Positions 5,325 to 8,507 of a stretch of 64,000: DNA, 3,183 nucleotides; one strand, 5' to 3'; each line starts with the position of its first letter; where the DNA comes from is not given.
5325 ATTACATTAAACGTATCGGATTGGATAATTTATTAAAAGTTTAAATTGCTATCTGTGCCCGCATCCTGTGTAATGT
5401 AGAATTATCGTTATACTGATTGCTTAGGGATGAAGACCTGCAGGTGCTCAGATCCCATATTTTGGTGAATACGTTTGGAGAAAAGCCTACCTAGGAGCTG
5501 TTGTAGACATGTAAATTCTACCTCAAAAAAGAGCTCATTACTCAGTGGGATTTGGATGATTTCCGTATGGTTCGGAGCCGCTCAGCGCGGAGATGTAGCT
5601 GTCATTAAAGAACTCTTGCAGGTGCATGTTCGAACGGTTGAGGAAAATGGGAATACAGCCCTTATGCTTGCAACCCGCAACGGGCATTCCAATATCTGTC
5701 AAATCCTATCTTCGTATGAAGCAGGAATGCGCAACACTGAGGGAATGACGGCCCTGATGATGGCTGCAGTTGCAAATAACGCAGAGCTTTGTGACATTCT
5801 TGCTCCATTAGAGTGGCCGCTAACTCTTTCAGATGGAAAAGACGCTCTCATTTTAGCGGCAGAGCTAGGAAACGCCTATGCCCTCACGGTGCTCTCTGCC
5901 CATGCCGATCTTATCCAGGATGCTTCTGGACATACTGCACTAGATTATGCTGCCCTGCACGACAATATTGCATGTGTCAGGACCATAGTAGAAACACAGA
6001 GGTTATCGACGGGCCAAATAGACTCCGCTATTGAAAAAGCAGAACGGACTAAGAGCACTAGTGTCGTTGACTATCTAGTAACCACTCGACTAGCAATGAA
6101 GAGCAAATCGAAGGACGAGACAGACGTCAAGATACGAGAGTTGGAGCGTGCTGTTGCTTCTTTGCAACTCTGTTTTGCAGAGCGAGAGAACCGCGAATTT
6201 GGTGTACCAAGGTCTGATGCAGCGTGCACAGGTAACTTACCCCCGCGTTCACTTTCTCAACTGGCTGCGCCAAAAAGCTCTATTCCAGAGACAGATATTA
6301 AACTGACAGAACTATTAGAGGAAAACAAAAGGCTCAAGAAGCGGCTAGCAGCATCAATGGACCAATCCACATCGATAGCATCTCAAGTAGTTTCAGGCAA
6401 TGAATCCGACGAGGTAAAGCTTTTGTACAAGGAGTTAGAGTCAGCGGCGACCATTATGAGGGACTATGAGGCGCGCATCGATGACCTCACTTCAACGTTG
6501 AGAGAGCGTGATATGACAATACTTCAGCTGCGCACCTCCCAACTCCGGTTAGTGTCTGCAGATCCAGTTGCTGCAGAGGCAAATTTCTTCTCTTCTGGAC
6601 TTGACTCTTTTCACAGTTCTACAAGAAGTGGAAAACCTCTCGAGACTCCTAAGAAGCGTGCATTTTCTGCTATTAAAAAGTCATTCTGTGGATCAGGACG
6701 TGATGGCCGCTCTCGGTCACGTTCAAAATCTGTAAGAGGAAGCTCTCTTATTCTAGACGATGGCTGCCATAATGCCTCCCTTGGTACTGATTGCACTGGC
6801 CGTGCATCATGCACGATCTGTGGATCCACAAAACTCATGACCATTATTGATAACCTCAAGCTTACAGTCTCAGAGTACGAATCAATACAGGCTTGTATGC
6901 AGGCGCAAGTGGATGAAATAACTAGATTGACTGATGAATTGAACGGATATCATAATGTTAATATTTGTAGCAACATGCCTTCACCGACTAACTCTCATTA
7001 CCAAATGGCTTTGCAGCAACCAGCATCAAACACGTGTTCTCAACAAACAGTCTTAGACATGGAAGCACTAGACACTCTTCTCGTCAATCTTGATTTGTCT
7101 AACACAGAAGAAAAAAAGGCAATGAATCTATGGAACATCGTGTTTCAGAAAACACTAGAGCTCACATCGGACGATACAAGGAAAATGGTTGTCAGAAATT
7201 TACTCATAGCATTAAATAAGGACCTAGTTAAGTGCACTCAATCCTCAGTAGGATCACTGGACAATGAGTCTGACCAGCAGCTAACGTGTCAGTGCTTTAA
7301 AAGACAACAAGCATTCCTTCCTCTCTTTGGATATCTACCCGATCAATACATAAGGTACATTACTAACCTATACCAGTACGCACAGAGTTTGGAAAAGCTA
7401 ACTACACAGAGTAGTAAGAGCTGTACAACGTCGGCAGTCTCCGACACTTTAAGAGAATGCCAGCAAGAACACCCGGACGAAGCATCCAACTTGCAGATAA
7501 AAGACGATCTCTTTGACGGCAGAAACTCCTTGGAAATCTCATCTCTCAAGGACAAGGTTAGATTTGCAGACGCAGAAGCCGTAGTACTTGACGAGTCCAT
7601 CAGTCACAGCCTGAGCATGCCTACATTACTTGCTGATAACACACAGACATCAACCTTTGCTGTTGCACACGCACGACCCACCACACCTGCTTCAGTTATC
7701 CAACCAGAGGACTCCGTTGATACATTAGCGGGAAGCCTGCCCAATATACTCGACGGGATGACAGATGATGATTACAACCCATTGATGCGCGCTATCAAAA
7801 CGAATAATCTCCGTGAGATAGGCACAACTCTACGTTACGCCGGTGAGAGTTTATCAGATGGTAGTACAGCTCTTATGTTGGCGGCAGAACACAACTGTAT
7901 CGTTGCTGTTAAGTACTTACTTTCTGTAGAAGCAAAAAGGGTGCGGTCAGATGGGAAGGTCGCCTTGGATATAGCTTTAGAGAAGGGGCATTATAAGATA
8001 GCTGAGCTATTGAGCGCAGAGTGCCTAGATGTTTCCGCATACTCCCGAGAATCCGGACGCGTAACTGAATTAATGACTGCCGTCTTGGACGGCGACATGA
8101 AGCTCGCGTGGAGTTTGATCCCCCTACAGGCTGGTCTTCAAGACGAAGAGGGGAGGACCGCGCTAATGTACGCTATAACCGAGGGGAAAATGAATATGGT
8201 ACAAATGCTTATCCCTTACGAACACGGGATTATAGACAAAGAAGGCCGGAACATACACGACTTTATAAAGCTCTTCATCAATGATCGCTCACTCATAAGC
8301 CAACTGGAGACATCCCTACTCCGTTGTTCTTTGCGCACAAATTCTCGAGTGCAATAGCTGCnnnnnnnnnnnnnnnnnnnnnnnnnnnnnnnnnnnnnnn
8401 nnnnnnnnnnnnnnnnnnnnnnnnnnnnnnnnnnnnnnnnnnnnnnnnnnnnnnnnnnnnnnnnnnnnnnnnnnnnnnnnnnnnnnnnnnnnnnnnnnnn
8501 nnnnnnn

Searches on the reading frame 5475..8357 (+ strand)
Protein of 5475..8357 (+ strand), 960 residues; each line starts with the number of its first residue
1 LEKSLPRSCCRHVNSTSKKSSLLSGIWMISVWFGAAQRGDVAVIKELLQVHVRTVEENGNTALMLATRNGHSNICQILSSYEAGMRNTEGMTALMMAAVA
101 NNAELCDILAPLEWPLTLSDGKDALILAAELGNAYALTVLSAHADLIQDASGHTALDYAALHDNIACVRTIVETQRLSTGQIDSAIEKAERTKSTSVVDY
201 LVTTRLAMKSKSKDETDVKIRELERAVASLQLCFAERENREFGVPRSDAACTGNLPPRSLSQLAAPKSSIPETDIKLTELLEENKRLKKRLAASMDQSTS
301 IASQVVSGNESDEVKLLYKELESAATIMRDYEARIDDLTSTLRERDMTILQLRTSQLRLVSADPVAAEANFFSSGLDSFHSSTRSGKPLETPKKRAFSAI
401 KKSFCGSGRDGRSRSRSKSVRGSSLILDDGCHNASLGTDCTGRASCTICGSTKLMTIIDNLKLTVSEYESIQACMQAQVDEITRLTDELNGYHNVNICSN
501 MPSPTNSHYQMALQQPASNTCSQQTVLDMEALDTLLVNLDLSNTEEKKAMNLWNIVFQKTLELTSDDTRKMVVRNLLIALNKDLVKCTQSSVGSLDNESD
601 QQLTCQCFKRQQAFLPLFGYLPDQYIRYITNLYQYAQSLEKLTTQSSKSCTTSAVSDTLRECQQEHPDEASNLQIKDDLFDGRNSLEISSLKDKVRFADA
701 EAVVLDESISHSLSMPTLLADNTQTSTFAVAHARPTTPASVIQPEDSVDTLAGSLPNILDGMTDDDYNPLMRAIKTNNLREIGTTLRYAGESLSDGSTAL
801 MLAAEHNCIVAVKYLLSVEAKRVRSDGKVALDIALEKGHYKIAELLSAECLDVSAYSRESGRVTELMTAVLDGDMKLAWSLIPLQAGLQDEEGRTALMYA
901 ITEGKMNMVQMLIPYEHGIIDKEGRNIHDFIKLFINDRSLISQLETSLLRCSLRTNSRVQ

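Call 6: search_protein_families(library=pfam, proteins=[window:5475-8357:+], max_evalue=0.01)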
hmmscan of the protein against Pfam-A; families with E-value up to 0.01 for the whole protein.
window:5475-8357:+ (960 aa): 6 families
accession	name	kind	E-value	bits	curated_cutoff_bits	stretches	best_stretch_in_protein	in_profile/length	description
PF12796.13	Ank_2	-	3.4e-42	143.3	27.3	4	34-110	3-80/90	Ankyrin repeats (3 copies)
PF00023.36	Ank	-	6.7e-22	76.8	21.1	2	58-78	1-21/33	Ankyrin repeat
PF13637.12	Ank_4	-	1.7e-19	69.9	22.7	2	35-78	4-49/50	Ankyrin repeats (many copies)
PF13857.12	Ank_5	-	7.5e-19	68.1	27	1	795-834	15-56/56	Ankyrin repeats (many copies)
PF13606.12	Ank_3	-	9.2e-18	62.7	22.3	0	892-917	1-24/30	Ankyrin repeat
PF24521.3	Ank_KRIT1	-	0.00039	20.6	80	1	35-79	25-66/149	KRIT1 ankyrin-repeats domain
